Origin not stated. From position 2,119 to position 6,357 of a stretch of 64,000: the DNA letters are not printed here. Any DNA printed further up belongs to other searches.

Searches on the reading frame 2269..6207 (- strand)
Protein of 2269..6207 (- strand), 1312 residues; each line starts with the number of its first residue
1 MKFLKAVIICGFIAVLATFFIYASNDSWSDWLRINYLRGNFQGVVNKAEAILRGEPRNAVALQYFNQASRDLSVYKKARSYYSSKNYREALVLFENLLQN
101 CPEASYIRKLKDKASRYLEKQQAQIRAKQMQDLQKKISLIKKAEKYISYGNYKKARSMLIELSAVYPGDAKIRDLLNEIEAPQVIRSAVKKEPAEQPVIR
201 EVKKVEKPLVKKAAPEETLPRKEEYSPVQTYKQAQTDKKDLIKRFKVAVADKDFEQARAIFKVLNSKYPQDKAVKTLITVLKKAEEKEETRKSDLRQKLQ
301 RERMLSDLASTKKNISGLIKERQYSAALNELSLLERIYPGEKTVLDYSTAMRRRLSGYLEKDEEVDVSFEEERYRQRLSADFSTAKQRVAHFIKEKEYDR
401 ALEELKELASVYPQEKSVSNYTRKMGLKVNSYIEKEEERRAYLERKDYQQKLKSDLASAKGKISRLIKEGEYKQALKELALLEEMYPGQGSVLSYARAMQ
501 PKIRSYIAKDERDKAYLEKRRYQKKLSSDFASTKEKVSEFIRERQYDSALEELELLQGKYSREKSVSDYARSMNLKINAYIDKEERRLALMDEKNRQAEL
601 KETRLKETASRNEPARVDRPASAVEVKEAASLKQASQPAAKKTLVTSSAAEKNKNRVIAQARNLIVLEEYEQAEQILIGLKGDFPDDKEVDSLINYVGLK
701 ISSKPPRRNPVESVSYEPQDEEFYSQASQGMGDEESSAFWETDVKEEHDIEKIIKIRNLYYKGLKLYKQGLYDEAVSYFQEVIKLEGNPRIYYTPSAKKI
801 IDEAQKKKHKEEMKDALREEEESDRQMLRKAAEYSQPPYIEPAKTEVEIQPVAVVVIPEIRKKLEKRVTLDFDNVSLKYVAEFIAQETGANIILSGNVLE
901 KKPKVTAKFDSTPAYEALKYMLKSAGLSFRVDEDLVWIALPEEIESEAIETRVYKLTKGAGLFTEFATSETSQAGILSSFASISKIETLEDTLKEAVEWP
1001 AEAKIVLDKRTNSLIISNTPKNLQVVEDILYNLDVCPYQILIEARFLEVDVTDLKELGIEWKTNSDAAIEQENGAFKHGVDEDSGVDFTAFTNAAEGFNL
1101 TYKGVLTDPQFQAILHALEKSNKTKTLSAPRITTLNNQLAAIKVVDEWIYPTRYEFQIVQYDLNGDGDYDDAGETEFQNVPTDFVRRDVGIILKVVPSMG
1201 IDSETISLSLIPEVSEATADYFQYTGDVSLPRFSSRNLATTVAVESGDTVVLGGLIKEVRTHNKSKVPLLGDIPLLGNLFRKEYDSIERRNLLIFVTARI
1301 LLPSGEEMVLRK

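Call 44: search_protein_families(library=pfam, proteins=[window:2269-6207:-], max_evalue=0.00001)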
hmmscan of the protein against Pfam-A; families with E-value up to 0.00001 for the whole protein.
window:2269-6207:- (1312 aa): 5 families
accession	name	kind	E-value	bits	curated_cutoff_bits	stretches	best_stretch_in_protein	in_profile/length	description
PF00263.26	Secretin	-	2.2e-38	131.9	27.5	1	1117-1301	1-168/169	Bacterial type II and III secretion system protein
PF14559.12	TPR_19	-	1.5e-13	51.3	25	0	142-177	31-66/68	Tetratricopeptide repeat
PF13428.12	TPR_14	-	3.1e-11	43.2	23.5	0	76-108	6-38/44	Tetratricopeptide repeat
PF13174.12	TPR_6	-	2.3e-06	28.3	26.3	0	75-103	4-32/33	Tetratricopeptide repeat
PF07719.23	TPR_2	-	7.2e-06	26.2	27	0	759-787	4-32/34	Tetratricopeptide repeat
